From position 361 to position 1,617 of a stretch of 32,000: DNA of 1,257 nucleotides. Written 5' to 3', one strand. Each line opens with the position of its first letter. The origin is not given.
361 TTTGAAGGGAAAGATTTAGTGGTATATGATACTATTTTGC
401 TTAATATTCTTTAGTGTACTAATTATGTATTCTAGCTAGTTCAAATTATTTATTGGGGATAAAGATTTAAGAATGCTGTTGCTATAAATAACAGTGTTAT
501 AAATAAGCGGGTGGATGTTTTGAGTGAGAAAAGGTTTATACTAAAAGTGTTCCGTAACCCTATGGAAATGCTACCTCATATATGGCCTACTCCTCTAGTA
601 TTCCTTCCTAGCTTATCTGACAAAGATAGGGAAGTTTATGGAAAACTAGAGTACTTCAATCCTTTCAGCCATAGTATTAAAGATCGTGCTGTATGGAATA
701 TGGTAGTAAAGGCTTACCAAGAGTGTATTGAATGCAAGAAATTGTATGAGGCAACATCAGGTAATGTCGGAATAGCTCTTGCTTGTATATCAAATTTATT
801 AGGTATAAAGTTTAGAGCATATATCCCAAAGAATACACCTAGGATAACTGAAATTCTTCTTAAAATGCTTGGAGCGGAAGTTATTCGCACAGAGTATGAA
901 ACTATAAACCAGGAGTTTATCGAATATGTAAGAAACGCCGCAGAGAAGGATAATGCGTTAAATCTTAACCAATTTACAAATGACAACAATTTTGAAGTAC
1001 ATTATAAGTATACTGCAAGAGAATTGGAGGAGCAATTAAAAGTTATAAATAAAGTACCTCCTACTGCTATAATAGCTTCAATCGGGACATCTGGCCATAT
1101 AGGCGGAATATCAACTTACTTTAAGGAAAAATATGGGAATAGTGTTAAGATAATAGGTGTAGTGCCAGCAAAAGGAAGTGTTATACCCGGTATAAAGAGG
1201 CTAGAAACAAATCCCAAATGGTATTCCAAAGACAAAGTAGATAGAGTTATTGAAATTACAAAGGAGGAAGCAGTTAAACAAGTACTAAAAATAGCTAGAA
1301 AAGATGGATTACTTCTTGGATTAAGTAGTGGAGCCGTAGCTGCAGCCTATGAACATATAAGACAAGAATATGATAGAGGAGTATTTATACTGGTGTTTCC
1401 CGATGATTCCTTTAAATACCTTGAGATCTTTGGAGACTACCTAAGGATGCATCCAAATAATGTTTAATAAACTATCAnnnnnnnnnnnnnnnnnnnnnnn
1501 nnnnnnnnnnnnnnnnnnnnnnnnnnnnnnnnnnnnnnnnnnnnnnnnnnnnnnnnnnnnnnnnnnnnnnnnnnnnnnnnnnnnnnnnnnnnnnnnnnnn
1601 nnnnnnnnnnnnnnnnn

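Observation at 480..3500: Three copies of one oriented 13-bp box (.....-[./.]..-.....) sit in the three promoters of a sulfur-mobilisation block that encodes its own Cys-rich HTH regulator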

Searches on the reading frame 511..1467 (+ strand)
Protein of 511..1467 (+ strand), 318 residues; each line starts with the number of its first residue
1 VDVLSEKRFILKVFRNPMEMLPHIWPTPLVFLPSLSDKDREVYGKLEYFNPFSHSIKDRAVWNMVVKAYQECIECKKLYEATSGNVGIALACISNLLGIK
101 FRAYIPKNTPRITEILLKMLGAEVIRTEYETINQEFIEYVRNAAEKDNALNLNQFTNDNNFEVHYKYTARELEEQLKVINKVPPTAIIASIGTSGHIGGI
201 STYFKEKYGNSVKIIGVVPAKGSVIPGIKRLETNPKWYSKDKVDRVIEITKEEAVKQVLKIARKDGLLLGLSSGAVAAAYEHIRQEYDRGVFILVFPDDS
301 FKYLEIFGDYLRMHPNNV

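Call 4: search_protein_families(library=pfam, proteins=[window:511-1467:+], max_evalue=0.01)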
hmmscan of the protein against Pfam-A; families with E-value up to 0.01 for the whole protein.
window:511-1467:+ (318 aa): 1 family
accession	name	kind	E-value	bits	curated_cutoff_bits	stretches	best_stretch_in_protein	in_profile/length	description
PF00291.31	PALP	-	2.5e-56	191.6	35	1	21-297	2-294/295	Pyridoxal-phosphate dependent enzyme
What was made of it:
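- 511..1467 (+): CysK/CysM-like PLP enzyme (318 aa), a putative cysteine synthase or O-phosphoserine sulfhydrylase type. An alternative start is TTG520. Pfam PALP 191.6 bits (call 4).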

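Call 5: search_protein_families(library=ncbifam, proteins=[window:511-1467:+], max_evalue=0.01)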
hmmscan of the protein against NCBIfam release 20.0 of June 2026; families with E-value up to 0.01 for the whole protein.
window:511-1467:+ (318 aa): 39 families (the best 25 are shown)
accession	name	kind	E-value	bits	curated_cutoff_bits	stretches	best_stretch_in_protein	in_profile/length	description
TIGR01136.1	cysKM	subfamily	4.1e-55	187.3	344.15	1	24-305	5-295/299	cysteine synthase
TIGR01138.1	cysM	equivalog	1.9e-54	185.2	394.2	1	26-304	8-285/290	cysteine synthase B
NF008735.0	PRK11761.1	equivalog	5.4e-54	183.4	413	1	24-304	10-289/296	cysteine synthase CysM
TIGR01139.1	cysK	equivalog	7.3e-47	160.1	350.95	1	24-305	5-294/298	cysteine synthase A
TIGR03945.1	PLP_SbnA_fam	equivalog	3.6e-42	144.5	349.95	1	26-305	7-296/304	2,3-diaminopropionate biosynthesis protein SbnA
NF007989.0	PRK10717.1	equivalog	4.7e-42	144.2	387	1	22-304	10-313/334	cysteine synthase A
TIGR01137.1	cysta_beta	equivalog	5.3e-38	130.9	510.25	1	20-306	5-308/457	cystathionine beta-synthase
NF053679.1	CysteaSynCapA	equivalog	1.7e-29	102.7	600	1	20-305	10-316/329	cysteate synthase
NF005292.0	PRK06815.1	equivalog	3.9e-18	65.6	371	1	17-223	12-208/320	threonine/serine dehydratase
NF004996.0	PRK06381.1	equivalog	7.7e-14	51.4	266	1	40-210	31-193/319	threonine synthase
NF006390.0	PRK08639.1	equivalog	4.3e-13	49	421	1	22-224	21-217/418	threonine ammonia-lyase IlvA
NF006094.0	PRK08246.1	subfamily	1.1e-12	48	331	1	20-221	17-202/310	serine/threonine dehydratase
NF006205.0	PRK08329.1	equivalog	1.3e-12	47.4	358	1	20-206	56-227/347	threonine synthase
NF004170.0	PRK05638.1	equivalog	9.6e-12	44.2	421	1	27-211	67-239/442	threonine synthase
NF005147.0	PRK06608.1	equivalog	2e-11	43.3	380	1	40-221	39-209/339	serine/threonine dehydratase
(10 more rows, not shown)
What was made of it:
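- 511..1467 (+): NCBIfam cysKM 187 bits, below the 344 cutoff (call 5).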
